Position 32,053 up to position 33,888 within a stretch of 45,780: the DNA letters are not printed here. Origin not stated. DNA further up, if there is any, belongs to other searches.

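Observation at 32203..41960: Two diverged, convergently oriented copies of a translationally coupled permease plus membrane-anchored binding-protein cassette: possible new binding-protein-dependent secondary transporter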

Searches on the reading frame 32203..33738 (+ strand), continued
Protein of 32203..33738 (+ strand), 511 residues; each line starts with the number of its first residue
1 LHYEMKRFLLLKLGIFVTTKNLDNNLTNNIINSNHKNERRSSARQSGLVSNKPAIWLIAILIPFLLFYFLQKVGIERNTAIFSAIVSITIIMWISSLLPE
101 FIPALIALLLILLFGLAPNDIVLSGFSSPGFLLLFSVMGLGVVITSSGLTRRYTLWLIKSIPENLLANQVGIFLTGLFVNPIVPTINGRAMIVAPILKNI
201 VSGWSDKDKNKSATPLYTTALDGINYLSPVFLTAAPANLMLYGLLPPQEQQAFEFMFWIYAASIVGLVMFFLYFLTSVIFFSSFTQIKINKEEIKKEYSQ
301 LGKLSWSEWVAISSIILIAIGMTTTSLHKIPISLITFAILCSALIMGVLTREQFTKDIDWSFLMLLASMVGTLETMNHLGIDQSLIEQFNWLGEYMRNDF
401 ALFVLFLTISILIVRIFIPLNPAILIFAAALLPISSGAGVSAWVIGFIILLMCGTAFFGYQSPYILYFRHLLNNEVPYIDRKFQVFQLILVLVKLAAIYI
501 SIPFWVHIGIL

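Call 53: search_protein_families(library=pfam, proteins=[P0125, P0126, P0150, P0181], max_evalue=0.01)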
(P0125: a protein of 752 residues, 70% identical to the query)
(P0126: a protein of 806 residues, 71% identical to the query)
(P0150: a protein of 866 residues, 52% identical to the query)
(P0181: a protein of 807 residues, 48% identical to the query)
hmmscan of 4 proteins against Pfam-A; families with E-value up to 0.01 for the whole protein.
P0125 (752 aa): 3 families
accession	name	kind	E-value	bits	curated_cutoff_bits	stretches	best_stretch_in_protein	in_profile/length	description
PF00939.25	Na_sulph_symp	-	3.8e-23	82.7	27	1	298-680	8-401/472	Sodium:sulfate symporter transmembrane region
PF03600.22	CitMHS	-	9.2e-19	68.1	31.9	1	332-684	2-327/336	Citrate transporter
PF06808.19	DctM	-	3.4e-06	26.6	23.8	1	496-697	164-365/413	Tripartite ATP-independent periplasmic transporter, DctM component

P0126 (806 aa): 4 families
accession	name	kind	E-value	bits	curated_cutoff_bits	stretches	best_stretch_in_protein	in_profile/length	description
PF00939.25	Na_sulph_symp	-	1.9e-22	80.4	27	1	352-759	8-424/472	Sodium:sulfate symporter transmembrane region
PF03600.22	CitMHS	-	2.9e-18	66.5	31.9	1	386-738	2-327/336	Citrate transporter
PF06808.19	DctM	-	4.1e-06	26.3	23.8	1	534-752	152-366/413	Tripartite ATP-independent periplasmic transporter, DctM component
PF02322.20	Cyt_bd_oxida_II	-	0.0058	16.5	35.6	1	485-671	86-252/302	Cytochrome bd terminal oxidase subunit II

P0150 (866 aa): 3 families
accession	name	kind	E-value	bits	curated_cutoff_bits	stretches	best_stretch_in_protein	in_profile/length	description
PF00939.25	Na_sulph_symp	-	7e-24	85.1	27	1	411-864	7-470/472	Sodium:sulfate symporter transmembrane region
PF03600.22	CitMHS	-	2e-11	44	31.9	1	446-797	2-326/336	Citrate transporter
PF06808.19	DctM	-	1.5e-06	27.7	23.8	1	594-813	152-367/413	Tripartite ATP-independent periplasmic transporter, DctM component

P0181 (807 aa): 4 families
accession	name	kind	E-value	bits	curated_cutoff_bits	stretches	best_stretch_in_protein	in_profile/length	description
PF00939.25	Na_sulph_symp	-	4.2e-32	112.2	27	1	352-805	8-470/472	Sodium:sulfate symporter transmembrane region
PF03600.22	CitMHS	-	3e-12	46.7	31.9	2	387-685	2-277/336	Citrate transporter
PF06808.19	DctM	-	2.1e-07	30.6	23.8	1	534-753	151-366/413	Tripartite ATP-independent periplasmic transporter, DctM component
PF01476.26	LysM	-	0.0008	19.7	20.9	1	33-87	3-43/43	LysM domain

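Call 60: predict_structure(alignment_id=A5)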
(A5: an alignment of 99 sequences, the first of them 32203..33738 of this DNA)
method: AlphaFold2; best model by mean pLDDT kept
length: 511 residues; sequences in the alignment: 99
mean_pLDDT: 90.2   pTM: 0.87
mean pLDDT of the five models: 90.2, 90.0, 89.8, 89.8, 89.1
residues with pLDDT >= 90: 423; 70-90: 38; 50-70: 20; < 50: 30
segments of 3 or more residues with pLDDT < 50: 1-25
pLDDT, mean of each block of 10 residues (from residue 1): 45 39 48 52 54 95 98 98 97 93 97 98 95 93 92 92 94 94 88 93 93 96 96 91 91 90 98 97 88 94 97 95 92 95 96 93 94 96 96 97 98 94 95 97 98 94 92 95 97 98 97 93
secondary structure, 60 per line:
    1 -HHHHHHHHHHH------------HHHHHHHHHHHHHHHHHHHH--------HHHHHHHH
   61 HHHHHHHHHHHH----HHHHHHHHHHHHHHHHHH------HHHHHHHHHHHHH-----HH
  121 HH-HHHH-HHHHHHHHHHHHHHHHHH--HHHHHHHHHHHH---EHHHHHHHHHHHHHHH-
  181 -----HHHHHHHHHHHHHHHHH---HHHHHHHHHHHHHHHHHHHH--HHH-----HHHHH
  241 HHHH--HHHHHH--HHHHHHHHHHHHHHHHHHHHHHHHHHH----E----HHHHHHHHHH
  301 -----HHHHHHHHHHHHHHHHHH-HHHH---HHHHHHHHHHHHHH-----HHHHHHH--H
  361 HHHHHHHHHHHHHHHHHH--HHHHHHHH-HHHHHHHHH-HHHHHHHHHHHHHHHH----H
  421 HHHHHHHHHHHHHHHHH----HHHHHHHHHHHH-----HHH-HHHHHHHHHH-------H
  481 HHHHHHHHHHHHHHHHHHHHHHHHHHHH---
elements in order: H2-12 H25-44 H53-72 H77-94 H101-113 H119-122 H124-127 H129-146 H149-160 H165-179 H186-202 H206-225 H236-244 H247-252 H255-281 H291-300 H306-323 H325-328 H332-345 H351-357 H360-378 H381-388 H390-398 H400-415 H420-437 H442-453 H463-472 H480-508

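Call 63: fold_search(model_id=the predicted structure, library=pdb)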
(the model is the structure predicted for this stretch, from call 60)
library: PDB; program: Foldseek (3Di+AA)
matches with E <= 10: 401; with E <= 0.001: 50
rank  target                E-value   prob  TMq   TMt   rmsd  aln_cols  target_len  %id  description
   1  9mcu_A                7.3e-14  1.00  0.75  0.81   3.7       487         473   17  Plant chloroplast dicarboxylate transporter AtDiT2.1 (released 2026-03-11)
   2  8y5w_A                9.4e-14  1.00  0.75  0.75   3.5       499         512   16  human NaS1 intermediate state 2 (released 2025-01-22)
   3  9mcr_A                3.0e-13  1.00  0.54  0.58   8.0       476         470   20  Plant chloroplast dicarboxylate transporter AtDiT1 (released 2026-03-11)
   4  8uvb_A                8.3e-13  1.00  0.75  0.82   3.5       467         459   14  Structure of NaCT-PF4a complex (released 2024-12-25)
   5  8y5u_A                9.8e-13  1.00  0.62  0.63   6.2       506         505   17  human NaS1 intermediate state 1 (released 2025-01-22)
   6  8uvc_A                1.2e-12  1.00  0.73  0.72   6.3       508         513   16  Structure of NaDC3-aKG complex (released 2024-12-25)
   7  6wtw_A                2.7e-12  1.00  0.52  0.54   8.3       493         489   18  Structure of LaINDY crystallized in the presence of alpha-ketoglutarate and malate (released 2020-09-16)
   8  7jsj_A                4.4e-12  1.00  0.75  0.81   3.5       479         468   13  Structure of the NaCT-PF2 complex (released 2021-02-24)
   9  8w6n_B                9.9e-12  1.00  0.74  0.78   3.4       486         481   17  NaS1 with sulfate in IN/OUT state (released 2024-04-17)
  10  8y5z_A                1.8e-11  1.00  0.70  0.70   5.1       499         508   17  human NaS1 inward state (released 2025-01-22)
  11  8uve_B                1.8e-11  1.00  0.61  0.62   6.5       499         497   17  Structure of NaDC3-Succinate complex in Coo-Ci conformation (released 2024-12-25)
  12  8y5y_B                2.4e-11  1.00  0.51  0.51   9.0       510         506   17  human NaS1 outward state (released 2025-01-22)
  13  8zkw_B                2.5e-11  1.00  0.76  0.72   4.6       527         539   12  Cryo-EM structure of the Drosophila INDY (apo-asymmetric, pH 6) (released 2025-01-29)
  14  6okz_B                1.0e-10  1.00  0.74  0.84   3.4       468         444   12  Structure of VcINDY bound to Fumarate (released 2020-10-28)
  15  8w6o_B                1.1e-10  1.00  0.68  0.75   4.8       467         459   16  NaS1 in IN/IN state (released 2024-04-17)
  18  6okz_A                2.0e-10  1.00  0.69  0.80   4.0       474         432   14  Structure of VcINDY bound to Fumarate (released 2020-10-28)
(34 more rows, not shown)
